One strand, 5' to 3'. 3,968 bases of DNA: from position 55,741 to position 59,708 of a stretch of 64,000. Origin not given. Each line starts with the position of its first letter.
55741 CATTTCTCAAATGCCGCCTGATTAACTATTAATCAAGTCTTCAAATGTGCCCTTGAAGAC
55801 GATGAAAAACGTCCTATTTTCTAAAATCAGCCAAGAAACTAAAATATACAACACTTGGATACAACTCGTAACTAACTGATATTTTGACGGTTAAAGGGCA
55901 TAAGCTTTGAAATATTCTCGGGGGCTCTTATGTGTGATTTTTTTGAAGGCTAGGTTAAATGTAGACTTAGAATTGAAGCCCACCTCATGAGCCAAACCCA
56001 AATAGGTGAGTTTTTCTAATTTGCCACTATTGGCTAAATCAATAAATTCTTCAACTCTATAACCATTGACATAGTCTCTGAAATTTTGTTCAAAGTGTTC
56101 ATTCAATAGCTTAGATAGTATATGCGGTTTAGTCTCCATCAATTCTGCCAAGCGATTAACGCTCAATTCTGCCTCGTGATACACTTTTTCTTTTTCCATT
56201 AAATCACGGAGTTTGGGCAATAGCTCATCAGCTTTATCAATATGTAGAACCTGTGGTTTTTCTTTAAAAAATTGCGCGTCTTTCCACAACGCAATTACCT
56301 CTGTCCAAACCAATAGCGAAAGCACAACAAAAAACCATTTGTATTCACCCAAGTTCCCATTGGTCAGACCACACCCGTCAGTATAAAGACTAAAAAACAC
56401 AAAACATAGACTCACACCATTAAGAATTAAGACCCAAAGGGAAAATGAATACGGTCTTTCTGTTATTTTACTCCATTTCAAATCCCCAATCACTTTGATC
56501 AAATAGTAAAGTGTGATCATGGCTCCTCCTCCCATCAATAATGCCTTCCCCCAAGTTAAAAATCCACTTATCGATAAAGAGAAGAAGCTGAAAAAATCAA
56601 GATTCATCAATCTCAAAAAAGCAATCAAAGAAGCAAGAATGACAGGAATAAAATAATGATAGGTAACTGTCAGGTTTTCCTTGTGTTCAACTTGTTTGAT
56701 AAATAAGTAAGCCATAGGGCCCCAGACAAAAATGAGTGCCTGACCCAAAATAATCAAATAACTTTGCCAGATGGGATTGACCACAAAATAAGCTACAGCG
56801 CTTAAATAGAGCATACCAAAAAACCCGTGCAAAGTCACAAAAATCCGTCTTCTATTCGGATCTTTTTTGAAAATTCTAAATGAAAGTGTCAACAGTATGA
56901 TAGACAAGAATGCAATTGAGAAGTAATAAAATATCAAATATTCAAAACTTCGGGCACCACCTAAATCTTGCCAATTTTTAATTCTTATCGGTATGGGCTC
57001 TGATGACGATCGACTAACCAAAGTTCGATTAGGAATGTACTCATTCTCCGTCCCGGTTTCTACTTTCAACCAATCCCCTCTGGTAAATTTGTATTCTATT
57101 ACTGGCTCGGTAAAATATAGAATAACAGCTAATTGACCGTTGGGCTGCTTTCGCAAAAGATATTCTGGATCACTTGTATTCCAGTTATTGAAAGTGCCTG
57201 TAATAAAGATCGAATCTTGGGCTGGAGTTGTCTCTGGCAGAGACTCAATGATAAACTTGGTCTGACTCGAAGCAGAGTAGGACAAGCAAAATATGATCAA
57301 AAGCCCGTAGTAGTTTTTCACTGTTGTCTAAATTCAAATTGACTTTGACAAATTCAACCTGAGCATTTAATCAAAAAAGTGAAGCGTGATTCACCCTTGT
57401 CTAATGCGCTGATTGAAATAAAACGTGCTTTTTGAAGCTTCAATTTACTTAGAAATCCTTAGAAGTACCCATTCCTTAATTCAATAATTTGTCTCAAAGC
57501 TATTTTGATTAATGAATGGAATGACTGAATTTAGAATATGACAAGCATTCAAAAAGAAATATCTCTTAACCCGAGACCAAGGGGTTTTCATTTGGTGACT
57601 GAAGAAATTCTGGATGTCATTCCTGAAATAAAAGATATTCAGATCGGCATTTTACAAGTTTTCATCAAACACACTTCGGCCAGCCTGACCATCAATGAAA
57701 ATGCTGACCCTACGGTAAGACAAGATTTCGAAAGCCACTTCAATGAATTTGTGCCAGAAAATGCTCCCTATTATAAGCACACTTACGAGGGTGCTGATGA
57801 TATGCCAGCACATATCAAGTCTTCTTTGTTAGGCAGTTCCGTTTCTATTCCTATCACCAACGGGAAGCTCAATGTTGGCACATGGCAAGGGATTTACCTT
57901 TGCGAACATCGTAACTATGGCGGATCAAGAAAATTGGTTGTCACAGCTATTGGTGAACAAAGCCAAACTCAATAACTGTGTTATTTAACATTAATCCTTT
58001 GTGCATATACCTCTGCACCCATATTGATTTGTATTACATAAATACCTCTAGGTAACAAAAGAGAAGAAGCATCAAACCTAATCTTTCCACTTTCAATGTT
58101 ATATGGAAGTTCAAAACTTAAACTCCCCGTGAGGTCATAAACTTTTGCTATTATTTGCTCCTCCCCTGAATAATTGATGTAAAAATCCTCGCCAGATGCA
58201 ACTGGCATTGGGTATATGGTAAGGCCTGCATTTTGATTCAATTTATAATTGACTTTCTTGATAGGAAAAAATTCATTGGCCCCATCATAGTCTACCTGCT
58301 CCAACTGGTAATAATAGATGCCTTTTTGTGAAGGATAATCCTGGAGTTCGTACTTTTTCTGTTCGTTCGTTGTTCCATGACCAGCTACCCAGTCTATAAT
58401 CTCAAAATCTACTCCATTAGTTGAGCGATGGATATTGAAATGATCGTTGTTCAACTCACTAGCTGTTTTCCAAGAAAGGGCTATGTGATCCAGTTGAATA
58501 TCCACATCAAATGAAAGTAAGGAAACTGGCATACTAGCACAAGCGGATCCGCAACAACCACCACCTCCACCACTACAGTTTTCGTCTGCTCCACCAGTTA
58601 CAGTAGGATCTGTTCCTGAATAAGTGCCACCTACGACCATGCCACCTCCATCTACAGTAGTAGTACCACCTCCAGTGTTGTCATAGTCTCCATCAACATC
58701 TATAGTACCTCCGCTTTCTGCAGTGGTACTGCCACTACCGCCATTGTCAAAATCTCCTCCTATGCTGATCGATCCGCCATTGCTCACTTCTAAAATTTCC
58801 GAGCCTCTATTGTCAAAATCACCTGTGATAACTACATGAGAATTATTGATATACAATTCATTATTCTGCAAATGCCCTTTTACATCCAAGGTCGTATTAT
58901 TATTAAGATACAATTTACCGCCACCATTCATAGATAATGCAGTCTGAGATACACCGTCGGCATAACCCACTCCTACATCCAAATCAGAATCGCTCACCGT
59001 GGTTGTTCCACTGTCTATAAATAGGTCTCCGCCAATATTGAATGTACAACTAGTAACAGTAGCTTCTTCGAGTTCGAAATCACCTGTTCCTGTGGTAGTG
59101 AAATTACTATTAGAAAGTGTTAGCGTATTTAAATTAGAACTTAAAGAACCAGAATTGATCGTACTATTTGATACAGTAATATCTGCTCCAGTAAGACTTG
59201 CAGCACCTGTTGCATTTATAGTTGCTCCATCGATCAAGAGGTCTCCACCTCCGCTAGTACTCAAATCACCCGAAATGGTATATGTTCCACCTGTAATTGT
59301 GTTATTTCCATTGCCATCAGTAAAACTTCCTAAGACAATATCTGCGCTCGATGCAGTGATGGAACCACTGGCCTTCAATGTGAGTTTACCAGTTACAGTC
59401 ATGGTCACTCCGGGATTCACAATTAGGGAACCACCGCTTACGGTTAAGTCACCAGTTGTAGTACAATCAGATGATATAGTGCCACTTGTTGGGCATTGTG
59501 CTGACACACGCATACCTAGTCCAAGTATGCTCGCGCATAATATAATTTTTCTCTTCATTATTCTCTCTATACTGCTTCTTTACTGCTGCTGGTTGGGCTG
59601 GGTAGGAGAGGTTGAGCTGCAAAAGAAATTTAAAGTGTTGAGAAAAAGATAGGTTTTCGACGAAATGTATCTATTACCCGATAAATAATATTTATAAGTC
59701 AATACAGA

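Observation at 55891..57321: One-component transmembrane sugar sensor candidate: extracytoplasmic starch-binding-like module, 7 TM and AraC HTH, directly upstream of a secreted amylase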

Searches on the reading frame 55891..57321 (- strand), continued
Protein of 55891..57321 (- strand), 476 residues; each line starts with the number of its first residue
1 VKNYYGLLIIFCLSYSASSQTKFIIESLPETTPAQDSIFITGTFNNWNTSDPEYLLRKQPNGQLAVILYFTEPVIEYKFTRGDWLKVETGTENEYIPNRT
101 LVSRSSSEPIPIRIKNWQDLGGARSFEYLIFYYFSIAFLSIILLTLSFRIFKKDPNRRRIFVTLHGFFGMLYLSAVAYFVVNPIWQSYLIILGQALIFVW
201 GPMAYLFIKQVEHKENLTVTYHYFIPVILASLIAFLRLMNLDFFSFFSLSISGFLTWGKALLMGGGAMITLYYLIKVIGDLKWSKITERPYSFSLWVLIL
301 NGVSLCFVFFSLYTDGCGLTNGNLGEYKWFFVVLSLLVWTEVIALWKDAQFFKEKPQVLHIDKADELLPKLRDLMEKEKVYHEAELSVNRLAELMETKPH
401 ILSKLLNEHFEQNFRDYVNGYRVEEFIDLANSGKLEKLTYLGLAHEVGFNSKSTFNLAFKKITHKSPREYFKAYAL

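Call 13: predict_structure(alignment_id=A1)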
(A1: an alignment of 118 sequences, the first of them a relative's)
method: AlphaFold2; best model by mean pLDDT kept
length: 476 residues; sequences in the alignment: 118
mean_pLDDT: 89.6   pTM: 0.74
mean pLDDT of the five models: 89.6, 89.6, 89.2, 88.4, 88.3
residues with pLDDT >= 90: 331; 70-90: 111; 50-70: 29; < 50: 5
segments of 3 or more residues with pLDDT < 50: 15-17
pLDDT, mean of each block of 10 residues (from residue 1): 60 55 90 89 95 91 89 93 94 92 81 92 82 98 95 91 97 95 91 96 94 83 95 92 88 93 97 96 80 93 97 90 79 97 91 66 85 96 95 93 90 95 96 90 94 95 94 81
secondary structure, 60 per line:
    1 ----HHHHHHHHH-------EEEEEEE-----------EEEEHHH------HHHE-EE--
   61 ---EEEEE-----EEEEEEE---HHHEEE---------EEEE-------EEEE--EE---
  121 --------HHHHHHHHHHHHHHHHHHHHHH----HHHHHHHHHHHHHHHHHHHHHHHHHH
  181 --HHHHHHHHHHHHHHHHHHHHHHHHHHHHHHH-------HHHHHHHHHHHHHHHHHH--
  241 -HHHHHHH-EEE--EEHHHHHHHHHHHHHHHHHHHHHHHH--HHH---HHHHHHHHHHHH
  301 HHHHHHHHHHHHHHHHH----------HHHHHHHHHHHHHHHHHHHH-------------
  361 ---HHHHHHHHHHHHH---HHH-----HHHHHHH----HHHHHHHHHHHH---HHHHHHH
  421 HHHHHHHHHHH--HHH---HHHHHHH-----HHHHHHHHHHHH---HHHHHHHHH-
elements in order: H5-13 E21-27 E39-42 E64-68 E74-80 E87-89 E99-102 E110-113 H129-150 H155-180 H183-213 H221-238 H242-248 E250-252 H257-280 H289-317 H328-347 H364-376 H388-394 H399-410 H414-431 H440-446 H452-463 H467-475

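Call 16: fold_search(model_id=the predicted structure, library=pdb)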
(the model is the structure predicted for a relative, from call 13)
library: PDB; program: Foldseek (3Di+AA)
matches with E <= 10: 659; with E <= 0.001: 0
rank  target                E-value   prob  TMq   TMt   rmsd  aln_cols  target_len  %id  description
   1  6swi                  3.1e-03  1.00  0.20  0.74   2.0       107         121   23  The C-terminal domain of AraT, a response regulator from Geobacillus stearothermophilus (released 2020-10-14)
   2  3oou                  3.9e-03  1.00  0.20  0.79   2.5       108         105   23  The structure of a protein with unkown function from Listeria innocua (released 2010-09-22)
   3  3lsg_A                7.0e-03  1.00  0.20  0.81   2.1       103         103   23  The crystal structure of the C-terminal domain of the two-component response regulator yesN from Fusobacterium nucleat (released 2010-02-23)
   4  3lsg_C                8.0e-03  1.00  0.19  0.74   2.9       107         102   25  The crystal structure of the C-terminal domain of the two-component response regulator yesN from Fusobacterium nucleat (released 2010-02-23)
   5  1d7f_A                1.1e-02  1.00  0.15  0.11   4.3       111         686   23  CRYSTAL STRUCTURE OF ASPARAGINE 233-REPLACED CYCLODEXTRIN GLUCANOTRANSFERASE FROM ALKALOPHILIC BACILLUS SP. 1011 DETER (released 2000-03-17)
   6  1v3k_A                1.2e-02  1.00  0.16  0.11   4.0       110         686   20  Crystal structure of F283Y mutant cyclodextrin glycosyltransferase (released 2004-08-03)
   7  1ot2_A                1.7e-02  1.00  0.15  0.11   3.8       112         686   20  Bacillus circulans strain 251 Cyclodextrin glycosyl transferase mutant D135N (released 2003-06-03)
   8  3lsg_E                2.2e-02  1.00  0.18  0.79   2.4        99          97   22  The crystal structure of the C-terminal domain of the two-component response regulator yesN from Fusobacterium nucleat (released 2010-02-23)
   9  1v3j_A                2.7e-02  1.00  0.16  0.11   3.9       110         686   19  Crystal structure of F283L mutant cyclodextrin glycosyltransferase (released 2004-08-03)
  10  3lsg_D                2.8e-02  1.00  0.18  0.79   2.2        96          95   23  The crystal structure of the C-terminal domain of the two-component response regulator yesN from Fusobacterium nucleat (released 2010-02-23)
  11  1uks_A                3.0e-02  1.00  0.15  0.11   4.1       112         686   20  Crystal structure of F183L/F259L mutant cyclodextrin glucanotransferase complexed with a pseudo-maltotetraose derived  (released 2004-02-24)
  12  8x8k_A                3.3e-02  1.00  0.15  0.57   4.6       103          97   20  Crystal structure of STBD1 CBM20 domain in complex with maltotetraose (released 2024-09-18)
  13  8x8k_C                3.6e-02  1.00  0.16  0.67   3.4       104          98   19  Crystal structure of STBD1 CBM20 domain in complex with maltotetraose (released 2024-09-18)
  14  1veo_A                3.9e-02  1.00  0.14  0.13   5.0       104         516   15  Crystal Structure Analysis of Y164F/maltose of Bacillus cereus Beta-Amylase at pH 4.6 (released 2005-05-24)
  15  2k9s_MODEL_1_A        4.5e-02  1.00  0.18  0.66   3.9       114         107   19  Solution structure of dna binding domain of E. coli arac (released 2008-11-25)
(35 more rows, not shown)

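Call 75: search_protein_families(library=pfam, alignment_id=A3, max_evalue=0.01)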
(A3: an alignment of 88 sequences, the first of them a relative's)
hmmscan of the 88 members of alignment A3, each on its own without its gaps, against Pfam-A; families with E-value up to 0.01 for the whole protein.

A. member 1, P0001 (476 aa): 3 families
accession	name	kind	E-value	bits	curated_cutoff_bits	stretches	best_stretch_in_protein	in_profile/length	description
PF12833.13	HTH_18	-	3.7e-11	43.6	33.6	1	391-472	1-79/80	Helix-turn-helix domain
PF00165.29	HTH_AraC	-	0.0008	19.9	26.6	1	443-471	14-41/42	Bacterial regulatory helix-turn-helix proteins, AraC family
PF16561.11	AMPK1_CBM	-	0.0081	16.8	26.8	0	37-82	13-54/85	Glycogen recognition site of AMP-activated protein kinase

B. families by the number of members that match (of 88 scanned): 14 families
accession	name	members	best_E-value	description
PF12833.13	HTH_18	88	8.8e-15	Helix-turn-helix domain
PF00165.29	HTH_AraC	81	3.9e-08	Bacterial regulatory helix-turn-helix proteins, AraC family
PF16561.11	AMPK1_CBM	44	1.4e-07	Glycogen recognition site of AMP-activated protein kinase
PF13545.12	HTH_Crp_2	9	0.0046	Crp-like helix-turn-helix domain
PF07690.21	MFS_1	6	5.3e-05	Major Facilitator Superfamily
PF22058.2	X25_BaPul_like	4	3.2e-05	Pullulanase X25 domain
PF12802.13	MarR_2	4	0.002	MarR family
PF17555.7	TssN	2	0.0023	Type VI secretion system, TssN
PF19845.4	DUF6320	1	0.00039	Family of unknown function (DUF6320)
PF10066.14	DUF2304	1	0.00057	Uncharacterized conserved protein (DUF2304)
PF01381.28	HTH_3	1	0.0031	Helix-turn-helix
PF09243.16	Rsm22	1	0.0039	Mitochondrial small ribosomal subunit Rsm22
PF12844.13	HTH_19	1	0.0045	Helix-turn-helix domain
PF03547.23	Mem_trans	1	0.0065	Membrane transport protein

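Call 78: find_encoding_contigs(protein=P0115, flank=5000, max_places=2)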
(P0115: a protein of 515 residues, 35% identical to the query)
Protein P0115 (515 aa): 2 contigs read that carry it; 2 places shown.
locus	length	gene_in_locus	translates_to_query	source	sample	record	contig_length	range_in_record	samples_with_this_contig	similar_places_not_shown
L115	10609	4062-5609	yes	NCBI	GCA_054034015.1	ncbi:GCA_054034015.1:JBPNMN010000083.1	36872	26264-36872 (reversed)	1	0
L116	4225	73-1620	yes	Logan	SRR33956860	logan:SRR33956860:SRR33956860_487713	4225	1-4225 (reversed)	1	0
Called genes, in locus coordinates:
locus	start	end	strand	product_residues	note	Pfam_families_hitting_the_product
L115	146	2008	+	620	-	PF00515:TPR_1 (faint), PF07719:TPR_2 (faint), PF13174:TPR_6 (faint), PF13181:TPR_8 (faint), PF13424:TPR_12, PF13176:TPR_7 (faint), PF13424:TPR_12, PF07228:SpoIIE, +1 more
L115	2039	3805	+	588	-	-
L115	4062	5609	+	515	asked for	PF12833:HTH_18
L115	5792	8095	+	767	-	PF18962:Por_Secre_tail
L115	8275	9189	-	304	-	PF01551:Peptidase_M23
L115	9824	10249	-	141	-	-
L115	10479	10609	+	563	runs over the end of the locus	PF01235:Na_Ala_symp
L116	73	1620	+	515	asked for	PF12833:HTH_18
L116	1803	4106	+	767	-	PF18962:Por_Secre_tail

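Call 79: find_encoding_contigs(protein=P0119, flank=5000, max_places=2)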
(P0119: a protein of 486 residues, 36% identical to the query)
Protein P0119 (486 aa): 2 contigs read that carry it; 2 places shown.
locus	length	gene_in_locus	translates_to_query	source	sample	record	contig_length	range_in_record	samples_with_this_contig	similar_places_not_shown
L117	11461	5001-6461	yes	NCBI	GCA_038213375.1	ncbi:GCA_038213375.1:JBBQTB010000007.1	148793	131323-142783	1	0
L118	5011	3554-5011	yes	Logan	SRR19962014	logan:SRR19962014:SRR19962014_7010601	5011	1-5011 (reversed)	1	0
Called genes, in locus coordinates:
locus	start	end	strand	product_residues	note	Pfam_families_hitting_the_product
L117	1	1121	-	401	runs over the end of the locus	PF02463:SMC_N (weak), PF11398:DUF2813 (faint), PF13175:AAA_15, PF13476:AAA_23 (weak), PF13304:AAA_21, PF13175:AAA_15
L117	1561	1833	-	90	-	-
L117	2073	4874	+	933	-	PF07494:Reg_prop (faint), PF07495:Y_Y_Y (faint)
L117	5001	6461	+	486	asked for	PF00165:HTH_AraC (faint), PF12833:HTH_18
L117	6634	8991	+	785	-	PF18962:Por_Secre_tail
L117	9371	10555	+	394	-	PF00155:Aminotran_1_2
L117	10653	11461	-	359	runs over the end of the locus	PF01116:F_bP_aldolase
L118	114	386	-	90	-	-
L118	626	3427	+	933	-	PF07494:Reg_prop (faint), PF07495:Y_Y_Y (faint)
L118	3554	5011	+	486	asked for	PF00165:HTH_AraC (faint), PF12833:HTH_18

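Call 80: find_encoding_contigs(protein=P0024, flank=5000, max_places=2)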
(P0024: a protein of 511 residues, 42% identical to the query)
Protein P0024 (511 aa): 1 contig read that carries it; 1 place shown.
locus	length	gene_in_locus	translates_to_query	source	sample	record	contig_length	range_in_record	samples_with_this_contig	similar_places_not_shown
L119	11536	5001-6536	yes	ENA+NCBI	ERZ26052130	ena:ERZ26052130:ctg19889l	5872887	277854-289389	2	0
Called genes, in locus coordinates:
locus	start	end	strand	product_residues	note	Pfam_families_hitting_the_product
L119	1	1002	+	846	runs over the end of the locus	PF13884:Peptidase_S74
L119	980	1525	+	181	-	PF18962:Por_Secre_tail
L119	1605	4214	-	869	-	PF12704:MacB_PCD, PF02687:FtsX, PF12704:MacB_PCD, PF02687:FtsX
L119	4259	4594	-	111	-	PF03551:PadR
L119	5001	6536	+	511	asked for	PF12833:HTH_18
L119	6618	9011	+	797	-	PF00128:Alpha-amylase (faint), PF18962:Por_Secre_tail (weak)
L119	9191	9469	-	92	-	-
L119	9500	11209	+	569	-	PF00732:GMC_oxred_N, PF05199:GMC_oxred_C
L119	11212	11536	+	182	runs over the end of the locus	PF13618:Gluconate_2-dh3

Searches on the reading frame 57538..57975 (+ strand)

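Call 3: search_protein_families(library=pfam, proteins=[window:57538-57975:+], max_evalue=1)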
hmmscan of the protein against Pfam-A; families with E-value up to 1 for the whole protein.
window:57538-57975:+ (145 aa): 1 family
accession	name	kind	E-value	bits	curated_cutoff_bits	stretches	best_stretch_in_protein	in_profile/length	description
PF01894.22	UPF0047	-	5.4e-43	146.3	27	1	20-136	2-116/117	Uncharacterised protein family UPF0047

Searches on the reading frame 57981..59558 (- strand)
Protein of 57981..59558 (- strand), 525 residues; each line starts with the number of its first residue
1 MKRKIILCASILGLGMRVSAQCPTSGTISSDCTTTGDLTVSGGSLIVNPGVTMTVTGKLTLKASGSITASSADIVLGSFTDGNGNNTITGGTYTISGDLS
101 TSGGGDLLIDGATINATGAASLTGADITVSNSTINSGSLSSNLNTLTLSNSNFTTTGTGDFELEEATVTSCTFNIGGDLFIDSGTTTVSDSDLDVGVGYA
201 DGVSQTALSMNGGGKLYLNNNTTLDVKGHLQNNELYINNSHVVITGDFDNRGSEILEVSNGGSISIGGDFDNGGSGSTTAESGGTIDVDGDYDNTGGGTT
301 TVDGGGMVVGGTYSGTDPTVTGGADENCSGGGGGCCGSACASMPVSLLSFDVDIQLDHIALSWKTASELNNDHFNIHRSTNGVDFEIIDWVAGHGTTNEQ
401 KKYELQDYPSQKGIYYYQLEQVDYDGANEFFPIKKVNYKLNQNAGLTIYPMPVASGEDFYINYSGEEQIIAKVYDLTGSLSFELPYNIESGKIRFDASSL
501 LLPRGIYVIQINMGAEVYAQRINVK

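Call 3: search_protein_families(library=pfam, proteins=[window:57981-59558:-], max_evalue=1)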
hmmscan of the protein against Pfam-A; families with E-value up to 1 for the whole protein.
window:57981-59558:- (525 aa): 1 family
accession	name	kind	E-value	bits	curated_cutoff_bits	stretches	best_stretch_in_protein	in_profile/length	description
PF18962.6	Por_Secre_tail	-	0.0002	22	27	1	448-522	1-73/75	Secretion system C-terminal sorting domain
